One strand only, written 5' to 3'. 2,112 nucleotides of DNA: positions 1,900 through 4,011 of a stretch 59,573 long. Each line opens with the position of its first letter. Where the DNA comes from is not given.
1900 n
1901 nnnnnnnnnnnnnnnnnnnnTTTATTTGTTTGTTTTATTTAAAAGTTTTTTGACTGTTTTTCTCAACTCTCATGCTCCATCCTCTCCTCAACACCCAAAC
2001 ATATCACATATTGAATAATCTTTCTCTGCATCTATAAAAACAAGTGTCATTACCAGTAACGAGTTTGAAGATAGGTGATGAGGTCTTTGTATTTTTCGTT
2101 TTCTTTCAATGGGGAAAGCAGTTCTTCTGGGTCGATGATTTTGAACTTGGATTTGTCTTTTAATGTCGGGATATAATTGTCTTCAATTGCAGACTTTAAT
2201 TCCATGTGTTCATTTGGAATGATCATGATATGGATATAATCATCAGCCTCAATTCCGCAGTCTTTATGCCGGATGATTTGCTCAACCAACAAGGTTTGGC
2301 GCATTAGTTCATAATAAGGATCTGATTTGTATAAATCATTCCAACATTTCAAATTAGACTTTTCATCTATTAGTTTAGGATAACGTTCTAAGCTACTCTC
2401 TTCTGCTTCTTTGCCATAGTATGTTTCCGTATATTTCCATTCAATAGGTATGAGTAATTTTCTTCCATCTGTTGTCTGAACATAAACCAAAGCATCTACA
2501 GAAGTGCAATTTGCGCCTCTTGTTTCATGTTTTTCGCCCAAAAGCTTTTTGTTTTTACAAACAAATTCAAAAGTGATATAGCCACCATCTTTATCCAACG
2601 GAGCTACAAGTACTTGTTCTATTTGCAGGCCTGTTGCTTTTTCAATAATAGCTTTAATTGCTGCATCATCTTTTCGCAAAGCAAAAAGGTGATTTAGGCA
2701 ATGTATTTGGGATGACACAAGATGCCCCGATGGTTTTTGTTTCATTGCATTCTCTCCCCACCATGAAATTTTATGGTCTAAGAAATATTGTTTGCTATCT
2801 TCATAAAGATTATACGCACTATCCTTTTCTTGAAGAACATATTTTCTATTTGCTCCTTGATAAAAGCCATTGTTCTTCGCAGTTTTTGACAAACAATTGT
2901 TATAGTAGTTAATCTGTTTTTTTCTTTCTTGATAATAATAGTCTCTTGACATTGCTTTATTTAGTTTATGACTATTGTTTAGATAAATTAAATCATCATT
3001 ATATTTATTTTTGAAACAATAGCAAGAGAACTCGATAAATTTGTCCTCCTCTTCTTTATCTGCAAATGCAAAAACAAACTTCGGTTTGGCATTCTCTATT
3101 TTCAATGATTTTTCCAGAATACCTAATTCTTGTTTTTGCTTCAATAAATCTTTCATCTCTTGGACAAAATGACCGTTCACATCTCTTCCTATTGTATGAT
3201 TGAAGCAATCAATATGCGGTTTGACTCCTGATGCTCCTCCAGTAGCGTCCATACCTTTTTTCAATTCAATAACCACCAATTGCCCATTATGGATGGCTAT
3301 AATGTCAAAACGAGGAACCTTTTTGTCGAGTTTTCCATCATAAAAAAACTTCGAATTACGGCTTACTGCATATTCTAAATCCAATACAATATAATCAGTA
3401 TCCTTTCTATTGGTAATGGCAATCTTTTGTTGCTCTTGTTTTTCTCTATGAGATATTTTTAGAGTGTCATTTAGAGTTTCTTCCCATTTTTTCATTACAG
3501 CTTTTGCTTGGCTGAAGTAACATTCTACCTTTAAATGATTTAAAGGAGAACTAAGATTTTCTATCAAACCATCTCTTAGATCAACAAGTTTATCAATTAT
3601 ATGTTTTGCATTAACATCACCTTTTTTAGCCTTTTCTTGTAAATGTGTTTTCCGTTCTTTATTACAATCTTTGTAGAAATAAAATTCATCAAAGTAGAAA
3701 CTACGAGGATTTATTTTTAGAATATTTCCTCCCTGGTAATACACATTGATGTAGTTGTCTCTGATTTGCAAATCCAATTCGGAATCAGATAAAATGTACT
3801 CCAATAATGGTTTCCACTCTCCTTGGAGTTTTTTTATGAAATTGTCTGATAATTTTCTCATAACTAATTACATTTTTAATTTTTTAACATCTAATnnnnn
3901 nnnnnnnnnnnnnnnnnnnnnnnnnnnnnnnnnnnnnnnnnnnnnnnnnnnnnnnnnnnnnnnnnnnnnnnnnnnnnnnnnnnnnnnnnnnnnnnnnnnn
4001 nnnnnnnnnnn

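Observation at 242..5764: WYL-headed five-gene operon: candidate uncharacterised defence or nucleic-acid-conflict system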

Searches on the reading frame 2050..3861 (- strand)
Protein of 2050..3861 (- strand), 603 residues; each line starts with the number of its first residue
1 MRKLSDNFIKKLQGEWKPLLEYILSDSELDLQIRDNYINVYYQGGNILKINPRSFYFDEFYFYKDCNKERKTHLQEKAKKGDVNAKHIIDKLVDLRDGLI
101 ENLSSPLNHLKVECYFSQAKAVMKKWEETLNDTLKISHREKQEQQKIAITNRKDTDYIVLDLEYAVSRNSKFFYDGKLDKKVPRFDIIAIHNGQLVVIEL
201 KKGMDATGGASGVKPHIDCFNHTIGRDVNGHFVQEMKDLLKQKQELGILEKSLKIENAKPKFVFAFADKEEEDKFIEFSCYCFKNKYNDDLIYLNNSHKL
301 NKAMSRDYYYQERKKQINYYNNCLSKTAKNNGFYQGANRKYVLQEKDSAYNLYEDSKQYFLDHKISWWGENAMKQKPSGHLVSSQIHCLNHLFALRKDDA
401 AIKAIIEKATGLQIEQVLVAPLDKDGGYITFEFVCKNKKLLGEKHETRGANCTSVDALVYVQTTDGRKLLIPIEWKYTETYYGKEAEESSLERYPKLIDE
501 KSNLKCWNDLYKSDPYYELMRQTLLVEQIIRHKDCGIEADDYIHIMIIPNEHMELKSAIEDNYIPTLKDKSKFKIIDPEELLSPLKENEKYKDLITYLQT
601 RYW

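Call 3: search_protein_families(library=pfam, proteins=[window:2050-3861:-], max_evalue=0.1)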
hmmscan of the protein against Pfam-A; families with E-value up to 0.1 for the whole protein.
window:2050-3861:- (603 aa): 2 families
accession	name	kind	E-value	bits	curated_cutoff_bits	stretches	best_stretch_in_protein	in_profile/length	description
PF22558.3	REase-ARP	-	4.7e-37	128.5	27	1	350-603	41-270/270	Restriction Endonuclease associating with ARP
PF20796.3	PDDEXK_13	-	7.4e-20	71.9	27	1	374-602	78-288/290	PD-(D/E)XK nuclease superfamily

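Call 4: search_protein_families(library=padloc, proteins=[window:2050-3861:-], max_evalue=0.1)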
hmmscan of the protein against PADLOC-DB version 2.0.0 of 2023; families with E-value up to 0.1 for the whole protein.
window:2050-3861:- (603 aa): 0 families

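Call 5: search_protein_families(library=ncbifam, proteins=[window:2050-3861:-], max_evalue=0.1)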
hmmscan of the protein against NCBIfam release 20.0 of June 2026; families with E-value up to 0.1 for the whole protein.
window:2050-3861:- (603 aa): 0 families

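Call 21: find_homologous_proteins(query=window:2050-3861:-)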
Query window:2050-3861:- (603 aa): 246 proteins with E <= 0.001 among 7019 candidates; the best 120 are listed.
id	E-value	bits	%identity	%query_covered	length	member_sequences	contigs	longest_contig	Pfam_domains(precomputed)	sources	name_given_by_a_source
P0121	0.0e+0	1379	100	100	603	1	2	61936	PF20796.4,PF22558.4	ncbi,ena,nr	ncbi:MAG: hypothetical protein J5606_05735 [Bacteroidales bacterium]|nr:hypothetical protein [Bacter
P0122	0.0e+0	1078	79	100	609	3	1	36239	PF20796.4,PF22558.4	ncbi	-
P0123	0.0e+0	1053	78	100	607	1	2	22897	PF20796.4,PF22558.4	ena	-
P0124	0.0e+0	1046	79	98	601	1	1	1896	PF20796.4,PF22558.4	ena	-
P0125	0.0e+0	1045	77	100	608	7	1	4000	PF20796.4,PF22558.4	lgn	-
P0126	0.0e+0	1038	77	100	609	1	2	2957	PF20796.4,PF22558.4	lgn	-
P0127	0.0e+0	1021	76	100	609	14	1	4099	PF20796.4,PF22558.4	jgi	jgi:hypothetical protein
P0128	1.4e-297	1006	74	100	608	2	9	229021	PF20796.4,PF22558.4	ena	-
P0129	1.6e-297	1006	74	100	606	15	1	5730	PF20796.4,PF22558.4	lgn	-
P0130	5.0e-291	985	73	100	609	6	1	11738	PF20796.4,PF22558.4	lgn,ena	-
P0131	1.6e-288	977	73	100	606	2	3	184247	PF20796.4,PF22558.4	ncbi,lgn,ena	-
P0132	7.7e-273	925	70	100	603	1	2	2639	PF20796.4,PF22558.4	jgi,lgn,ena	-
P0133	2.4e-252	857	66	100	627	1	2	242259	PF20796.4,PF22558.4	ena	-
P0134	1.5e-247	841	64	100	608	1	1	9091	PF20796.4,PF22558.4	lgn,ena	-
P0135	2.2e-247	841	64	100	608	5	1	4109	PF20796.4,PF22558.4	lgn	-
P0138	7.1e-245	832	64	100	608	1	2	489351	PF20796.4,PF22558.4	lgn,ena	-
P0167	7.6e-170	585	52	100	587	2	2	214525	PF20796.4,PF22558.4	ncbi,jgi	jgi:hypothetical protein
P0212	6.3e-89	317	55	48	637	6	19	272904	PF20796.4,PF22558.4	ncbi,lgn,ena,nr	ncbi:MAG: hypothetical protein IKO89_03285 [Bacteroidales bacterium]|nr:hypothetical protein [Bacter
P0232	5.8e-76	275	49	50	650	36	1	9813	PF20796.4,PF18143.7,PF22558.4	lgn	-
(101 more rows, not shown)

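Call 22: find_encoding_contigs(protein=P0138, flank=7000, max_places=2)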
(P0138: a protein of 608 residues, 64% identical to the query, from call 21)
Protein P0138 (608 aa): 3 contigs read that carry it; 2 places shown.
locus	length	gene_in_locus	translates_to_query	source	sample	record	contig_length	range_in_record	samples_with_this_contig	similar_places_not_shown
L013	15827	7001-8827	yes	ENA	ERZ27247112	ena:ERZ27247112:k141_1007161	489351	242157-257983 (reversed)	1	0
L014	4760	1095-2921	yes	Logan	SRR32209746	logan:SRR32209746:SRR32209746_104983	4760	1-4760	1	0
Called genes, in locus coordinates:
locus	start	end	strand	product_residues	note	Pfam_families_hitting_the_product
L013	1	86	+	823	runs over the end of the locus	PF03030:H_PPase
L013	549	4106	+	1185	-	PF01855:POR_N, PF17147:PFOR_II, PF01558:POR, PF10371:EKR, PF12838:Fer4_7, PF13183:Fer4_8, PF13484:Fer4_16, PF02775:TPP_enzyme_C, +4 more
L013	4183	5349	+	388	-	PF13175:AAA_15 (weak), PF13304:AAA_21 (weak)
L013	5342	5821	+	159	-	-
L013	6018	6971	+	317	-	PF18143:HAD_SAK_2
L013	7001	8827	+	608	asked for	PF22558:REase-ARP, PF20796:PDDEXK_13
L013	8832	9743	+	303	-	PF13280:WYL, PF25583:WCX (faint)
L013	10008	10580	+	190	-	-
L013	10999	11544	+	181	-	-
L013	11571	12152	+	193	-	PF14014:DUF4230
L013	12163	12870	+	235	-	PF14014:DUF4230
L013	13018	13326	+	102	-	PF14338:Mrr_N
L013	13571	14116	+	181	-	PF13020:NOV_C (weak)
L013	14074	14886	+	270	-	PF13306:LRR_5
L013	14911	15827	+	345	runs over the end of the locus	PF13280:WYL, PF25583:WCX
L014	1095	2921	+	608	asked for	PF22558:REase-ARP, PF20796:PDDEXK_13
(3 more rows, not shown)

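Call 23: find_encoding_contigs(protein=P0167, flank=7000, max_places=2)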
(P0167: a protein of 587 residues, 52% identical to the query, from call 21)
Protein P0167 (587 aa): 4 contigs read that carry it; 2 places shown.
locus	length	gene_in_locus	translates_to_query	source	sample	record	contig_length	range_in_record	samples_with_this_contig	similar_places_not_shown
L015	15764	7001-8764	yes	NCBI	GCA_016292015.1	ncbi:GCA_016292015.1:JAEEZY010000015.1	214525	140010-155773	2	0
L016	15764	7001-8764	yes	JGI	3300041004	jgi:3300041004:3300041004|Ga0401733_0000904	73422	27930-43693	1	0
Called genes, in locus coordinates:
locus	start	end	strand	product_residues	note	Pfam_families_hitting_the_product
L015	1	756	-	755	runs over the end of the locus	PF08206:OB_RNB, PF17876:CSD2 (weak), PF00575:S1 (faint), PF17849:OB_Dis3, PF17876:CSD2, PF00773:RNB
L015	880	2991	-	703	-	PF19310:TOP_N (weak), PF01432:Peptidase_M3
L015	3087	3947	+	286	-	PF08614:ATG16 (faint), PF27918:MIPOL1_N (faint)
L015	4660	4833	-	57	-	-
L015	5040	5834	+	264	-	-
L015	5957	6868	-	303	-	PF13280:WYL, PF25583:WCX (weak)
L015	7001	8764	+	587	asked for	PF22558:REase-ARP, PF20796:PDDEXK_13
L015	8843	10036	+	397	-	-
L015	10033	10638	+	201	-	PF00149:Metallophos, PF12850:Metallophos_2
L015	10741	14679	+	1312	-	PF02811:PHP, PF07733:DNA_pol3_alpha, PF17657:DNA_pol3_finger, PF14579:HHH_6, PF01336:tRNA_anti-codon (weak)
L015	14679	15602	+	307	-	PF08885:GSCFA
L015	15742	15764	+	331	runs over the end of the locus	PF01820:Dala_Dala_lig_N, PF02786:CPSase_L_D2, PF07478:Dala_Dala_lig_C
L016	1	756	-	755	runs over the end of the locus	PF08206:OB_RNB, PF17876:CSD2 (weak), PF00575:S1 (faint), PF17849:OB_Dis3, PF17876:CSD2, PF00773:RNB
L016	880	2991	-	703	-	PF19310:TOP_N (weak), PF01432:Peptidase_M3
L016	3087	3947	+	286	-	PF08614:ATG16 (faint), PF27918:MIPOL1_N (faint)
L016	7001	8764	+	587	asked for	PF22558:REase-ARP, PF20796:PDDEXK_13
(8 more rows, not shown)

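Call 24: find_encoding_contigs(protein=P0212, flank=7000, max_places=3)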
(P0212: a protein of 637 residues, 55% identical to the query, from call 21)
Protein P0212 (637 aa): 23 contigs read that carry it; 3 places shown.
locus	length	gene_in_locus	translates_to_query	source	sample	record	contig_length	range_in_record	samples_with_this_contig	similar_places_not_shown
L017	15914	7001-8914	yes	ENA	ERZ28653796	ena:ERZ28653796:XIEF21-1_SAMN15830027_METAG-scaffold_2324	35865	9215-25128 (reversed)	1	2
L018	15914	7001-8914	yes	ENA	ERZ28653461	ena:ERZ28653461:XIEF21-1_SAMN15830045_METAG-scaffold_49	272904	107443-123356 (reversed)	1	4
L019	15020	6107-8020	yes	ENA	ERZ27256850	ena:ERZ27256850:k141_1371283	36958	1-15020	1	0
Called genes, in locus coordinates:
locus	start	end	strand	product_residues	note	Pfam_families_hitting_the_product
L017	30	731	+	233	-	PF03544:TonB_C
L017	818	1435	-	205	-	-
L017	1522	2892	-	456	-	PF12797:Fer4_2 (faint), PF12837:Fer4_6 (faint), PF12838:Fer4_7 (faint), PF13187:Fer4_9, PF13237:Fer4_10 (weak), PF00037:Fer4 (weak), PF02906:Fe_hyd_lg_C, PF04060:FeS, +1 more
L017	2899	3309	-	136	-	PF13581:HATPase_c_2, PF02518:HATPase_c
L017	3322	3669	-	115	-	-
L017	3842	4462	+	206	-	-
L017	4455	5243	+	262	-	PF08843:AbiEii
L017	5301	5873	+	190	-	-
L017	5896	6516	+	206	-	PF00302:CAT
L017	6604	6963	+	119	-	-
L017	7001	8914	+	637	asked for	PF22558:REase-ARP, PF20796:PDDEXK_13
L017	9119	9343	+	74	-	-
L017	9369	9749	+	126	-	PF22636:FlK, PF03061:4HBT (weak)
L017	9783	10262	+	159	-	PF04191:PEMT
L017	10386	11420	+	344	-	PF13310:Virulence_RhuM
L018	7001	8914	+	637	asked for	PF22558:REase-ARP, PF20796:PDDEXK_13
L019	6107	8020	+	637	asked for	PF22558:REase-ARP, PF20796:PDDEXK_13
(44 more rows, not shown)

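Call 25: find_encoding_contigs(protein=P0232, flank=7000, max_places=2)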
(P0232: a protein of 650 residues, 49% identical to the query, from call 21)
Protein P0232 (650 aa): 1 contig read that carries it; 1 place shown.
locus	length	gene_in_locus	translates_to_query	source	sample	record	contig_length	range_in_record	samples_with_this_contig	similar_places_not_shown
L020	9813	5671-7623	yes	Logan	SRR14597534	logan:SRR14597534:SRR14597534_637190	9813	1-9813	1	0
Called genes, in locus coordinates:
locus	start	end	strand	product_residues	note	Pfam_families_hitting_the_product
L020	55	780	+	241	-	-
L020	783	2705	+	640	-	PF03571:Peptidase_M49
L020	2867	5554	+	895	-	PF00686:CBM_20, PF02446:Glyco_hydro_77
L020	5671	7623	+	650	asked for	PF18143:HAD_SAK_2, PF22558:REase-ARP, PF20796:PDDEXK_13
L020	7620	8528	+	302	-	PF13280:WYL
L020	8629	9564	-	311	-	-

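Call 35: search_solved_structures(query=A2, max_evalue=10, show_alignments=2)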
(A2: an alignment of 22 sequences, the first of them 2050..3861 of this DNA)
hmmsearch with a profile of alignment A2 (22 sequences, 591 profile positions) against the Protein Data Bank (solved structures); distinct sequences matched with E-value up to 10: 0.

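Call 41: predict_structure(alignment_id=A2)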
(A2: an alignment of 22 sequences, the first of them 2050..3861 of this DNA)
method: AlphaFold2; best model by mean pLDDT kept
length: 603 residues; sequences in the alignment: 22
mean_pLDDT: 84.0   pTM: 0.74
mean pLDDT of the five models: 84.0, 79.8, 79.5, 78.8, 77.3
residues with pLDDT >= 90: 252; 70-90: 274; 50-70: 67; < 50: 10
segments of 3 or more residues with pLDDT < 50: 65-70, 369-372
pLDDT, mean of each block of 10 residues (from residue 1): 90 94 94 93 91 81 51 68 77 78 88 93 81 72 90 85 84 74 85 93 88 90 89 93 93 89 89 80 85 84 79 79 79 66 71 75 65 54 61 89 97 96 87 90 78 87 97 82 75 90 90 89 95 87 94 89 95 94 92 84 71
secondary structure, 60 per line:
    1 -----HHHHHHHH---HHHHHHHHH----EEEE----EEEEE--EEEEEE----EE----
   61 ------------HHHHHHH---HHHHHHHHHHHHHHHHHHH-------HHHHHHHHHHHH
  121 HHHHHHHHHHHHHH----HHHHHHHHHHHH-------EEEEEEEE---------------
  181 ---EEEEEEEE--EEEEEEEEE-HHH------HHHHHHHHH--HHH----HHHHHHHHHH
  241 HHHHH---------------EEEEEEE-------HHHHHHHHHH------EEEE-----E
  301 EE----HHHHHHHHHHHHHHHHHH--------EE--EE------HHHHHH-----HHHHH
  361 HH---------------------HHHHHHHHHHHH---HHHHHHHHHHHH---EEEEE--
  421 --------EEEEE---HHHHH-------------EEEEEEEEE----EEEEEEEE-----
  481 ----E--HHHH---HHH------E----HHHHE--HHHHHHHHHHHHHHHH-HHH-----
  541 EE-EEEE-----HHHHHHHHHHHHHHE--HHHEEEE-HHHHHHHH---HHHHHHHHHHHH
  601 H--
elements in order: H6-13 H17-25 E30-33 E38-42 E45-50 H73-79 H83-101 H109-134 H139-150 E158-165 E184-191 E194-202 H213-221 H231-245 E261-267 H275-284 E291-294 E300-302 H307-324 H345-350 H356-362 H384-395 H399-410 E414-418 E429-433 H437-441 E455-463 E468-475 H488-491 H509-512 H516-531 E544-547 H553-566 E573-576 H578-585 H589-601

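Call 43: search_protein_families(library=pfam, proteins=[L015:8843-10036:+], max_evalue=0.01)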
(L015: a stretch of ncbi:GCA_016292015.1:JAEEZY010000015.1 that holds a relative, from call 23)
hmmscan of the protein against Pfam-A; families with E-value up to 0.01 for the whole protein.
L015:8843-10036:+ (397 aa): 1 family
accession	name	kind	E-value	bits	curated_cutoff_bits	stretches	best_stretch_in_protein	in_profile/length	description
PF00580.27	UvrD-helicase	-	9.1e-05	22.7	23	1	156-300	34-157/271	UvrD/REP helicase N-terminal domain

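Call 44: fold_search(model_id=the predicted structure, library=pdb)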
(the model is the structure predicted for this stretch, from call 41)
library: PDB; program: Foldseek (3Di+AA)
matches with E <= 10: 318; with E <= 0.001: 0
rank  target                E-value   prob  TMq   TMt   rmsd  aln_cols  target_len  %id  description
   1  8q3y_A                1.4e-03  0.57  0.15  0.20  23.1       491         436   10  Crystal structure of apo Can2 from Thermoanaerobacter brockii (released 2023-11-22)
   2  1xmx                  1.6e-02  0.23  0.14  0.21  22.2       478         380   11  Crystal structure of protein VC1899 from Vibrio cholerae (released 2004-11-16)
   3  8q43_B                5.9e-02  0.16  0.16  0.21  22.9       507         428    9  Crystal structure of cA4-bound Can2 (E341A) in complex with oligo-C DNA (released 2023-11-22)
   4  8q41_B                7.8e-02  0.13  0.15  0.19  22.4       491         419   10  Crystal structure of Can2 (E341A) bound to cA4 and TTTAAA ssDNA (released 2023-11-22)
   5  5liq_B                1.1e-01  0.13  0.09  0.10  15.9       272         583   15  The structure of C160S,C508S,C578S mutant of Nt.BspD6I nicking endonuclease at 0.185 nm resolution . (released 2017-08-02)
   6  5zyv_A                1.4e-01  0.25  0.09  0.21  15.0       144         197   19  Crystal structure of human MGME1 with single strand DNA2 and Ca2+ (released 2018-09-19)
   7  9dou_A                1.4e-01  0.33  0.10  0.07  10.6       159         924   12  Taeniopygia guttata R2 retrotransposon (R2Tg) initiating target-primed reverse transcription (released 2025-05-21)
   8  8bao_B                1.5e-01  0.11  0.13  0.19  21.2       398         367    8  Dysgonamonadaceae bacterium CRISPR ancillary nuclease 2 (released 2022-11-30)
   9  2ewf                  1.8e-01  0.10  0.09  0.09  15.9       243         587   15  Crystal structure of the site-specific DNA nickase N.BspD6I (released 2006-11-21)
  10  8z1f_A                1.8e-01  0.06  0.11  0.10  21.8       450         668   10  Cryo-EM structure of human ELAC2-tRNA (released 2024-12-18)
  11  9nnh_C                1.9e-01  0.05  0.07  0.08  19.7       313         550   10  Cryo-EM structure of the Retron Ec78 complex, PtuA:PtuB:RT (4:2:2) (released 2025-10-08)
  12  8q44_B                2.2e-01  0.11  0.15  0.19  23.8       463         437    9  Crystal structure of cA4-bound Can2 (E364R) in complex with oligo-T DNA (released 2023-11-22)
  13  8q42_B                2.2e-01  0.09  0.14  0.18  23.5       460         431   11  Crystal structure of cA4-bound Can2 (E341A) in complex with oligo-A DNA (released 2023-11-22)
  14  6qnz_B                2.4e-01  0.12  0.10  0.10  16.8       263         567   15  Crystal structure of the site-specific DNA nickase N.BspD6I E418A Mutant (released 2020-03-04)
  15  9kqh_A                2.5e-01  0.07  0.08  0.07  17.1       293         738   13  Crystal structure of Finegoldia magna DinG in complex with ssDNA and ADPNP (released 2025-12-03)
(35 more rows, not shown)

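Call 60: search_protein_families(library=phrogs, proteins=[window:2050-3861:-], max_evalue=0.01)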
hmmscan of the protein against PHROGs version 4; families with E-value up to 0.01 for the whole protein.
window:2050-3861:- (603 aa): 0 families

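Call 64: find_encoding_contigs(protein=P0128, flank=7000, max_places=4)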
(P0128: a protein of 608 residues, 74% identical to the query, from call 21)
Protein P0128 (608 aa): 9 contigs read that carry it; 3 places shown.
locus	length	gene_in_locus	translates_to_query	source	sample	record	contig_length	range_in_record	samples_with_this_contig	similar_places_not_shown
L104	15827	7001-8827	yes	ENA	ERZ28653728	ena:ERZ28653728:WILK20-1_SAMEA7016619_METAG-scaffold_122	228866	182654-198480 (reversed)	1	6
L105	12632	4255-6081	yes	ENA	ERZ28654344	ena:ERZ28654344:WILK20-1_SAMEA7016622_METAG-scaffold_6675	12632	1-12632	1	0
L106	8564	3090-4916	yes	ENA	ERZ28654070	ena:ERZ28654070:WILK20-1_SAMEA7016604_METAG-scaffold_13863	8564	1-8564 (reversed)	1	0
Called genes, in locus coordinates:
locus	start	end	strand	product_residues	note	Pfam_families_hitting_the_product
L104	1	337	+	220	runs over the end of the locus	-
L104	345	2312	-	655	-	PF07719:TPR_2 (faint), PF07676:PD40 (weak), PF13620:CarboxypepD_reg (weak), PF00691:OmpA, PF05359:DUF748 (faint)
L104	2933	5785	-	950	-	PF02347:GDC-P, PF00266:Aminotran_5, PF21478:GcvP2_C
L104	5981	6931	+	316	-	PF18143:HAD_SAK_2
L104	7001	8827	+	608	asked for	PF22558:REase-ARP, PF20796:PDDEXK_13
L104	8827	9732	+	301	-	PF13280:WYL, PF25583:WCX (weak)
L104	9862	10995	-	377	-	PF09820:AAA-ATPase_like (weak), PF01637:ATPase_2 (weak), PF13173:AAA_14 (faint), PF13401:AAA_22 (faint), PF07693:KAP_NTPase (weak)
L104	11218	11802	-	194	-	-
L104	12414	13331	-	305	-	PF00535:Glycos_transf_2, PF10111:Glyco_tranf_2_2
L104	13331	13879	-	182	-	-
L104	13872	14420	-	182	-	-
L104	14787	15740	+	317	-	PF02779:Transket_pyr, PF02780:Transketolase_C, PF22613:Transketolase_C_1 (weak), PF17147:PFOR_II (weak)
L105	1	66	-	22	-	?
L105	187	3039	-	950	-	PF02347:GDC-P, PF00266:Aminotran_5, PF21478:GcvP2_C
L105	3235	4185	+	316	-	PF18143:HAD_SAK_2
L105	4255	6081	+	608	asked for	PF22558:REase-ARP, PF20796:PDDEXK_13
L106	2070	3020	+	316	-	PF18143:HAD_SAK_2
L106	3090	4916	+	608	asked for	PF22558:REase-ARP, PF20796:PDDEXK_13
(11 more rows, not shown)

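Call 65: find_encoding_contigs(protein=P0133, flank=7000, max_places=2)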
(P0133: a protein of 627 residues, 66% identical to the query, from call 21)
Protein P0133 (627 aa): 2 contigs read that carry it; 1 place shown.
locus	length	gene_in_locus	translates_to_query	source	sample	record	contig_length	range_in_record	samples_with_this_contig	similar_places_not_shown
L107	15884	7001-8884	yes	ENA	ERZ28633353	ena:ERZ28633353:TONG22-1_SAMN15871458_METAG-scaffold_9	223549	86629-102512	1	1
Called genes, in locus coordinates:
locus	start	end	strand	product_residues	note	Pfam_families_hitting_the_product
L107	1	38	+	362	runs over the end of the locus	PF11449:ArsP_2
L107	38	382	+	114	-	PF07883:Cupin_2, PF02311:AraC_binding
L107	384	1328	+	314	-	-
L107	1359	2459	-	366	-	PF13439:Glyco_transf_4, PF00534:Glycos_transf_1, PF13692:Glyco_trans_1_4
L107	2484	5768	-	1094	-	PF07517:SecA_DEAD, PF01043:SecA_PP_bind, PF21090:P-loop_SecA, PF07516:SecA_SW, PF02810:SEC-C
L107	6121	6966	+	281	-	PF18143:HAD_SAK_2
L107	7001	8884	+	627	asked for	PF20796:PDDEXK_13, PF22558:REase-ARP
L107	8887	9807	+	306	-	PF13280:WYL, PF25583:WCX (weak)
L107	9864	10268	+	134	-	-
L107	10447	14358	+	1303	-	PF02811:PHP, PF07733:DNA_pol3_alpha, PF17657:DNA_pol3_finger, PF14579:HHH_6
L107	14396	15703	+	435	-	PF00275:EPSP_synthase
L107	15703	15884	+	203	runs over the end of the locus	PF08889:WbqC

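Call 66: find_encoding_contigs(protein=P0122, flank=7000, max_places=2)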
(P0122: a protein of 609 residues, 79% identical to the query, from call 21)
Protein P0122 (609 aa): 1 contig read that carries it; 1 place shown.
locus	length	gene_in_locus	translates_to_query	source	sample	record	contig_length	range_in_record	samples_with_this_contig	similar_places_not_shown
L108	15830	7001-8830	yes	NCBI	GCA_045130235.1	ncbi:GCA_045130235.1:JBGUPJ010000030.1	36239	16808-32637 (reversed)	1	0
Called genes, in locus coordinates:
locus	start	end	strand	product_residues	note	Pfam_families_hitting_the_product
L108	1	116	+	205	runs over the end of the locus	PF00302:CAT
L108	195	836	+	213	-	-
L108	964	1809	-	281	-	PF04371:PAD_porph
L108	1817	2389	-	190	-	-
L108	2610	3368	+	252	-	PF10988:DUF2807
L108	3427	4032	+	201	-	-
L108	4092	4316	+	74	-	-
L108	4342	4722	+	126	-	PF22636:FlK, PF03061:4HBT (weak)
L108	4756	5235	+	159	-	PF04191:PEMT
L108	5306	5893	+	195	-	PF12674:Zn_ribbon_2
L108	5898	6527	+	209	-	PF00302:CAT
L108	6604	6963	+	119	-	-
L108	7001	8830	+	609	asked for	PF22558:REase-ARP, PF20796:PDDEXK_13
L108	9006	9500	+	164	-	-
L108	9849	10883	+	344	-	PF13310:Virulence_RhuM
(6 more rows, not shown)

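Call 90: search_dna_similar(query=window:2050-3861:-, collection=phages, mode=protein, max_evalue=0.001, max_rows=10)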
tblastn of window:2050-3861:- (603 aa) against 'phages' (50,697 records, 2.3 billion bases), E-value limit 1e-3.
No match.
